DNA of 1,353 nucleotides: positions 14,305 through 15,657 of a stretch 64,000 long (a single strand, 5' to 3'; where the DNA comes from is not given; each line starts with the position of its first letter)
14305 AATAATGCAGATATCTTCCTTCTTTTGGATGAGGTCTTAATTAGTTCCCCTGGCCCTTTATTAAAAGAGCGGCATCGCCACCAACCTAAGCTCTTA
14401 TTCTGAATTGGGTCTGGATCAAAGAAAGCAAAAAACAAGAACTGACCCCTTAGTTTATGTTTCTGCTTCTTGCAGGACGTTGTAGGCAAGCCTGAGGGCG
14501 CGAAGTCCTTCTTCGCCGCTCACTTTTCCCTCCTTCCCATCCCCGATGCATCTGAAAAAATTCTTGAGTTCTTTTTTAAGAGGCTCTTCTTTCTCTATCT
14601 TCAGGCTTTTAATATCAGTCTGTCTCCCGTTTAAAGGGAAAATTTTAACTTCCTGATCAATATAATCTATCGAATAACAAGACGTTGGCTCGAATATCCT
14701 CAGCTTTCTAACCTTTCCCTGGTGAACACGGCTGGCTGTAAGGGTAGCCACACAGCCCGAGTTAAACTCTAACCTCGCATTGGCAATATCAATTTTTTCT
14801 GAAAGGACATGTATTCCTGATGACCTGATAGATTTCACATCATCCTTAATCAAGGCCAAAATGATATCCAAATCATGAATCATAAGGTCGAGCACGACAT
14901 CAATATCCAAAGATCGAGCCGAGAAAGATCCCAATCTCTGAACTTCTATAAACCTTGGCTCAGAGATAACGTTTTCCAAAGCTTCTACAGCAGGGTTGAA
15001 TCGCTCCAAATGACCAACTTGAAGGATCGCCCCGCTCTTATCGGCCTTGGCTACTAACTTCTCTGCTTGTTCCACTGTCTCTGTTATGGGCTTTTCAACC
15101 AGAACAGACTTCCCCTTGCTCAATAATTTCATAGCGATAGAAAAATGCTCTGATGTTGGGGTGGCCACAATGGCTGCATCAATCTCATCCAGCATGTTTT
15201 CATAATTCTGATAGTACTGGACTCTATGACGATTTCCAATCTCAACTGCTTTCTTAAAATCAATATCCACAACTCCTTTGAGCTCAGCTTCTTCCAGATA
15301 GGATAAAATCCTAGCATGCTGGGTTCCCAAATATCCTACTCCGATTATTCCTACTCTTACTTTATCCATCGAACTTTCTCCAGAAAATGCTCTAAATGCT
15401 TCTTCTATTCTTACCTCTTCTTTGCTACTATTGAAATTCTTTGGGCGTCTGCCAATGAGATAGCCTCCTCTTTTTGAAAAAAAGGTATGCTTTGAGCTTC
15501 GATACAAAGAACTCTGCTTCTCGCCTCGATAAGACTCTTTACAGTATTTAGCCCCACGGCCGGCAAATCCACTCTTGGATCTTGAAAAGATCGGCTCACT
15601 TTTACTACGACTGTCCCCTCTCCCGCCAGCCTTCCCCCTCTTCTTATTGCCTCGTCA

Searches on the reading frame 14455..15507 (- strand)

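Call 23: search_protein_families(library=ncbifam, proteins=[window:14455-15507:-], max_evalue=1e-10)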
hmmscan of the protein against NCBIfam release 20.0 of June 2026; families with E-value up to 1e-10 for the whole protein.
window:14455-15507:- (350 aa): 7 families
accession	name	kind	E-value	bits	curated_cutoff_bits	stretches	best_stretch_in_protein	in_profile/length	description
NF040723.1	UDP-GlcNAcDh_Arch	equivalog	9.4e-73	245.4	450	1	50-347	1-300/302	UDP-N-acetylglucosamine 3-dehydrogenase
TIGR04380.1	myo_inos_iolG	equivalog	1.3e-33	116.3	355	1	49-347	1-322/330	inositol 2-dehydrogenase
NF052679.1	InsChiInosDhIolG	equivalog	5.7e-19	68.3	540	1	50-228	3-193/343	bifunctional inositol 2-dehydrogenase/D-chiro-inositol 1-dehydrogenase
NF008607.0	PRK11579.1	subfamily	5.8e-18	65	330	1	48-195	3-151/346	oxidoreductase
NF041392.1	XylDh_Gfo6_Halo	equivalog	6.4e-17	61.4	350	1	46-183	13-157/350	D-xylose 1-dehydrogenase Gfo6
NF058561.1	BT_2158_fam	equivalog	1.9e-16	59.7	750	1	44-199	30-187/487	glycoside 3-dehydrogenase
NF052479.1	LevoglcsnDh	equivalog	1.7e-11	43.4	650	1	47-188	1-153/386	levoglucosan dehydrogenase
